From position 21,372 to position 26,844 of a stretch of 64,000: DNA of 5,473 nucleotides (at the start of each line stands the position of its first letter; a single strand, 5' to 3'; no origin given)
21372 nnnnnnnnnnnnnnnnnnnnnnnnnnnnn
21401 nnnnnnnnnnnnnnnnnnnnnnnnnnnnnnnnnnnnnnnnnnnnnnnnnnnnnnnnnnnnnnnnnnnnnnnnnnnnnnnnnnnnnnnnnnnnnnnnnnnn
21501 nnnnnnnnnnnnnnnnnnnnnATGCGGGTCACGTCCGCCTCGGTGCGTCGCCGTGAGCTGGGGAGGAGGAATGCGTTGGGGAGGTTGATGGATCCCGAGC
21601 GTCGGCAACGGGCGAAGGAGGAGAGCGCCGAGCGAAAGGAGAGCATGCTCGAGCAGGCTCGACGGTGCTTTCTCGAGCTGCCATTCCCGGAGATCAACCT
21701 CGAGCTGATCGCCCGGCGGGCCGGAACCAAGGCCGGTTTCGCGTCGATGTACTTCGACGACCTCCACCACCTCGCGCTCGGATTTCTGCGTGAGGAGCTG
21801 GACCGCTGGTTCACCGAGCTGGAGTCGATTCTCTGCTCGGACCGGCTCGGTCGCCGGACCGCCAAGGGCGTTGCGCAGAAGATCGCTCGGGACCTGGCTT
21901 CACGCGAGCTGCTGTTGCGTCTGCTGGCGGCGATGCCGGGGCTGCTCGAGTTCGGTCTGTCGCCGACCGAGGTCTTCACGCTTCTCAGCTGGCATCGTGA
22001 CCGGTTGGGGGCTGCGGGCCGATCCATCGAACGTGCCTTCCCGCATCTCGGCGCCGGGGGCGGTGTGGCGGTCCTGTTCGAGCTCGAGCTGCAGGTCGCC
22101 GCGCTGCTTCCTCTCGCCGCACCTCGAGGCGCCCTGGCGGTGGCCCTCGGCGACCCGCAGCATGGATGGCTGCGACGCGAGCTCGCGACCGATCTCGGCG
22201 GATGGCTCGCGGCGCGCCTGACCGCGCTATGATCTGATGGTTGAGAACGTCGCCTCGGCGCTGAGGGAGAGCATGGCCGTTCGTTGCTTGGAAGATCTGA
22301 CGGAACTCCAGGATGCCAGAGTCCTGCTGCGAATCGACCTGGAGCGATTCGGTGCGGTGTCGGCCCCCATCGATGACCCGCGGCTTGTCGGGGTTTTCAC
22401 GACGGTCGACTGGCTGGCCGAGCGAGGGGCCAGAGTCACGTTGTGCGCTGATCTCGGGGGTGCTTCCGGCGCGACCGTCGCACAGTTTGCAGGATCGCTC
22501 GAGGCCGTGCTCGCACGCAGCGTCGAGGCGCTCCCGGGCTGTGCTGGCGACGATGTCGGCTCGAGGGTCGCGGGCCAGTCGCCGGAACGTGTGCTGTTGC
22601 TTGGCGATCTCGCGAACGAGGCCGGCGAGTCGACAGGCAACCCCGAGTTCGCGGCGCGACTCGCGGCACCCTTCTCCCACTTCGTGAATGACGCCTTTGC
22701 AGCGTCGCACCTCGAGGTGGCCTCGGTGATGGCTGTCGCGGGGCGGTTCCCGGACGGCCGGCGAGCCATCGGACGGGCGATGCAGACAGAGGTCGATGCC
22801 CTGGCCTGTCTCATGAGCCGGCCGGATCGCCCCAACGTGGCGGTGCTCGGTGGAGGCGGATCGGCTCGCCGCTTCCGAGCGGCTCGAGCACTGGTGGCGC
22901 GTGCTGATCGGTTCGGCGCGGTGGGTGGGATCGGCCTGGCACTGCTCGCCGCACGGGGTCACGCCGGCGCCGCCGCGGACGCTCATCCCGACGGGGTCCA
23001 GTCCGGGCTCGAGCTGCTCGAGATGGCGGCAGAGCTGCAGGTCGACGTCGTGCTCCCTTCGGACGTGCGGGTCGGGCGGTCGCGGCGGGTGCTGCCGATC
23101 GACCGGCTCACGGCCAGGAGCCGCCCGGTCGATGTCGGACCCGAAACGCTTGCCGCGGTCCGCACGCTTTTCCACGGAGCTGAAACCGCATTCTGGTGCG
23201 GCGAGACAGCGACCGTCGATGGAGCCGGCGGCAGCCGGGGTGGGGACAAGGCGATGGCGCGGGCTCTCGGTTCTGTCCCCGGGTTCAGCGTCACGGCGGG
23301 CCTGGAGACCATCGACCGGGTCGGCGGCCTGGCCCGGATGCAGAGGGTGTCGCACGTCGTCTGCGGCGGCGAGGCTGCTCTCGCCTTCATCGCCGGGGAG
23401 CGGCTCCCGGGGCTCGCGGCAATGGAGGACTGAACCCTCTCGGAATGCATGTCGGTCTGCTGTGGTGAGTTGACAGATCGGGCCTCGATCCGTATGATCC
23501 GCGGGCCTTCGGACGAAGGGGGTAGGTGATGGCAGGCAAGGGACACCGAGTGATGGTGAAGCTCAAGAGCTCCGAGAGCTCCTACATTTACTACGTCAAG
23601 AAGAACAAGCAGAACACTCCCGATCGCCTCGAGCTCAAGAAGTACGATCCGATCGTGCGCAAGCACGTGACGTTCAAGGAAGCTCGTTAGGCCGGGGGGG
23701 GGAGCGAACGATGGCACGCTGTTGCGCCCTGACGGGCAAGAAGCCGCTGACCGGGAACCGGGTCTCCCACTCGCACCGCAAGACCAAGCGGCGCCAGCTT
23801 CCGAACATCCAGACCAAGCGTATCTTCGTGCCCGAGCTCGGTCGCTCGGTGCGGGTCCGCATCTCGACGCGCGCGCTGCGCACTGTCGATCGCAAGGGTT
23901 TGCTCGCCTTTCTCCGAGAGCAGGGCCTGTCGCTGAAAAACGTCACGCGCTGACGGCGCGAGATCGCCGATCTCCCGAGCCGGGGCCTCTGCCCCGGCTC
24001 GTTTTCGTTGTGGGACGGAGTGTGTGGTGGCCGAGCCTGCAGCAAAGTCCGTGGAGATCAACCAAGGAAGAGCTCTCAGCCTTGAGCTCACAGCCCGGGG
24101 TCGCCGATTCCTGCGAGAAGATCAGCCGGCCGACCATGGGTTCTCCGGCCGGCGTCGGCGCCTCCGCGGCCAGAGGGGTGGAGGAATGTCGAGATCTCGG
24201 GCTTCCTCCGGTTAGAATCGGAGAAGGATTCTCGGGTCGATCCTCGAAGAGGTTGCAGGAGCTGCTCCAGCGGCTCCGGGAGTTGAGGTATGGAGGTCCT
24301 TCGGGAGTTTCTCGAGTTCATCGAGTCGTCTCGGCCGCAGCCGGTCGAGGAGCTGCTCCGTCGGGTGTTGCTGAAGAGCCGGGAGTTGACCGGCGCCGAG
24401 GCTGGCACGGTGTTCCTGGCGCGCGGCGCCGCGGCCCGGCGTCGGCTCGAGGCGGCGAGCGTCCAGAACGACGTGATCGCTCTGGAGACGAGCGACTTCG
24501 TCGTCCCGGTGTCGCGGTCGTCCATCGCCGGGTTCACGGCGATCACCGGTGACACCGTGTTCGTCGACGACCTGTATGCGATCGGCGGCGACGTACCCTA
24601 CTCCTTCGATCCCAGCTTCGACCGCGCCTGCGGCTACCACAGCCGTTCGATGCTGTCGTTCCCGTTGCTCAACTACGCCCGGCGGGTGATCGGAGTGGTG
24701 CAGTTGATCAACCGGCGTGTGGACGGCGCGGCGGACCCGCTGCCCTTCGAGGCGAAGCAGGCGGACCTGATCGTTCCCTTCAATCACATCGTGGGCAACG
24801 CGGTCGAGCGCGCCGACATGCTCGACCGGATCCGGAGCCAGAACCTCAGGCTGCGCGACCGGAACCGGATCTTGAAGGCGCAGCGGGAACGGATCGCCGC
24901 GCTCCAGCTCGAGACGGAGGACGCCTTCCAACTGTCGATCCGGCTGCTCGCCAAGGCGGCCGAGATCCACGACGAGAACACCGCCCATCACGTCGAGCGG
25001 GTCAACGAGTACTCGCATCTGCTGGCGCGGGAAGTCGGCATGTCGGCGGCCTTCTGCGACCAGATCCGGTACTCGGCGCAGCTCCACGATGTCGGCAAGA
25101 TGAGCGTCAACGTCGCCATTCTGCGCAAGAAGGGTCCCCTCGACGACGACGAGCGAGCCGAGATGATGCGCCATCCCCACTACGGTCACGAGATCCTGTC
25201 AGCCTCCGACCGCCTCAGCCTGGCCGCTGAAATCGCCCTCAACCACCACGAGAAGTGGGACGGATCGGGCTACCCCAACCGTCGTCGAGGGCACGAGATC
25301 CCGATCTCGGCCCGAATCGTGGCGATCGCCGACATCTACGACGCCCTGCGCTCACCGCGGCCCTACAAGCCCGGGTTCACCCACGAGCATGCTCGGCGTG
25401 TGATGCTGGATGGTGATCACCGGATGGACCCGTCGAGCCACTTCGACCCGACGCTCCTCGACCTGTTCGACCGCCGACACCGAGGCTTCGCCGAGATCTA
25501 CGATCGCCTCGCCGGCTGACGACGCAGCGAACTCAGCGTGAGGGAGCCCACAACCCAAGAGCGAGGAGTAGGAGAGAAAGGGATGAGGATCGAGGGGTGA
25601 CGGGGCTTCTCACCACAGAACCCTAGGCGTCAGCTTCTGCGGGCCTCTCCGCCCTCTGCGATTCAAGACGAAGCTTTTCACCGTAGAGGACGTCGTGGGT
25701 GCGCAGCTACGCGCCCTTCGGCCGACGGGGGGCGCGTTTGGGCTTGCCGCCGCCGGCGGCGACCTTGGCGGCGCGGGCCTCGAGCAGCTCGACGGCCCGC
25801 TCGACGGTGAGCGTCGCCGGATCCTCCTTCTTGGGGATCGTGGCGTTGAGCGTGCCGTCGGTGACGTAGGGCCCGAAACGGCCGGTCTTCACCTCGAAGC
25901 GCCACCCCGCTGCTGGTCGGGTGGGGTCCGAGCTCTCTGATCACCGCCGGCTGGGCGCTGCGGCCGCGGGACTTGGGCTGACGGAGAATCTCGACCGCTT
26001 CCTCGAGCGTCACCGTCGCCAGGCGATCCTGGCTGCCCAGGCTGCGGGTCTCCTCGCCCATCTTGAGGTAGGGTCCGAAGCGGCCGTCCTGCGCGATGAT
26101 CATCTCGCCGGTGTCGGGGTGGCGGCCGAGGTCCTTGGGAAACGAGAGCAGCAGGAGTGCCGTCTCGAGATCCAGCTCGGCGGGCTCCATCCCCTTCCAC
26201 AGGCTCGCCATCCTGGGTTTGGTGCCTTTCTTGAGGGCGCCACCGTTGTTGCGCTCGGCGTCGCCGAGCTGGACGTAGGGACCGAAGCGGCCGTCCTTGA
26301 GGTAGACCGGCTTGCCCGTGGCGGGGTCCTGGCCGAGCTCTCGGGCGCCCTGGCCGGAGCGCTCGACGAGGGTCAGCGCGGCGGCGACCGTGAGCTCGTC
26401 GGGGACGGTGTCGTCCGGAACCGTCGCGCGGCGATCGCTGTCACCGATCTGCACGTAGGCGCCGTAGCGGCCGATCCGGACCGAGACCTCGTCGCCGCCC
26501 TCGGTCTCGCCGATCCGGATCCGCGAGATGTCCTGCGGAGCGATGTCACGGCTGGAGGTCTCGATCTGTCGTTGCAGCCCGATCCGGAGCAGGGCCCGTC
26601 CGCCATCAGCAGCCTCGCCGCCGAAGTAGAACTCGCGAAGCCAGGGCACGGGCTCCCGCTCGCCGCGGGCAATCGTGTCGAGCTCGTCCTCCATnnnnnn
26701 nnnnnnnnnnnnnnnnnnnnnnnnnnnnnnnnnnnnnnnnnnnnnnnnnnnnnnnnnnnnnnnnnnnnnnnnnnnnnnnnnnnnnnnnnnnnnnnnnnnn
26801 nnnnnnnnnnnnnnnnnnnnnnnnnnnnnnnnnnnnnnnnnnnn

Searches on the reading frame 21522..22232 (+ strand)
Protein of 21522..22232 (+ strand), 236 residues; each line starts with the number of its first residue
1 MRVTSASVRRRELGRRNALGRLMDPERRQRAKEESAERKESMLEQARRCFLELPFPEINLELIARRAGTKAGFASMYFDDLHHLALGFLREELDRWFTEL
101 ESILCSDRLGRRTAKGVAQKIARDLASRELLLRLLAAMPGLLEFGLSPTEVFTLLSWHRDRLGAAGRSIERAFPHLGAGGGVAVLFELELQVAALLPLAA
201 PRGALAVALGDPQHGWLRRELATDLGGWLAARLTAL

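Call 12: search_protein_families(library=pfam, proteins=[window:21522-22232:+])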
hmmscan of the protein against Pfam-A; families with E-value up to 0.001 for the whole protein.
window:21522-22232:+ (236 aa): 1 family
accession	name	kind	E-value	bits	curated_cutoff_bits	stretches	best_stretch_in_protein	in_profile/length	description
PF17929.6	TetR_C_34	-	3.6e-10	40.5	26.3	1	117-231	2-116/120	Tetracyclin repressor-like, C-terminal domain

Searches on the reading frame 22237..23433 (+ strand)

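Call 12: search_protein_families(library=pfam, proteins=[window:22237-23433:+])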
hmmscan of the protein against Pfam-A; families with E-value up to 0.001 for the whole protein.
window:22237-23433:+ (398 aa): 1 family
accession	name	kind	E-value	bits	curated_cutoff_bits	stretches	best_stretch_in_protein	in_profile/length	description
PF00162.24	PGK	-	2.5e-53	181.9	27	1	20-388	3-379/379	Phosphoglycerate kinase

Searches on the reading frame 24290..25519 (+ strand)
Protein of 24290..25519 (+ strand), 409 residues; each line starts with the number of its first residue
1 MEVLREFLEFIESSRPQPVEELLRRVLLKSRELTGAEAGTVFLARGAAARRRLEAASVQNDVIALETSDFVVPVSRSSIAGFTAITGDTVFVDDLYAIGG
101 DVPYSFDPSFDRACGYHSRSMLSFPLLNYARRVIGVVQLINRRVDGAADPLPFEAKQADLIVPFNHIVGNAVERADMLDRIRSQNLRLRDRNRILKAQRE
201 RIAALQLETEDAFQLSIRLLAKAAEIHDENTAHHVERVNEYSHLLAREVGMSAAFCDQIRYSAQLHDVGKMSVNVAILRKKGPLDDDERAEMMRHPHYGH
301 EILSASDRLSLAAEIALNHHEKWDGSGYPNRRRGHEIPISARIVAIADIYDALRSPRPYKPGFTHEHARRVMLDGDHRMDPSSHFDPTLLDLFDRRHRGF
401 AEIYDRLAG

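Call 11: find_encoding_contigs(protein=window:24290-25519:+, flank=10000, max_places=6)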
Protein window:24290-25519:+ (409 aa): no gene with exactly this product is on record in the collection.

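Call 12: search_protein_families(library=pfam, proteins=[window:24290-25519:+])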
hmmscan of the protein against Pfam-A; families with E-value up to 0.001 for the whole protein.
window:24290-25519:+ (409 aa): 3 families
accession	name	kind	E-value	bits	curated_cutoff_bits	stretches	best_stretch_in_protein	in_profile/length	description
PF13487.12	HD_5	-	3.2e-33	115.3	27.2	1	219-382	2-169/170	HD domain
PF01966.28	HD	-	3.3e-16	60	22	1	232-352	2-115/116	HD domain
PF01590.32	GAF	-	8.7e-09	36.5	22.4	1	19-144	2-112/133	GAF domain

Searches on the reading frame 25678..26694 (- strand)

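Call 12: search_protein_families(library=pfam, proteins=[window:25678-26694:-])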
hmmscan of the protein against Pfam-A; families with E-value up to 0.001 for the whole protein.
window:25678-26694:- (338 aa): 1 family
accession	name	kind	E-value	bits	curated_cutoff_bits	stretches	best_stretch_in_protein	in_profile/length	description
PF13368.11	Toprim_C_rpt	-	3.8e-46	155.3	22.3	3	192-247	1-56/57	Topoisomerase C-terminal repeat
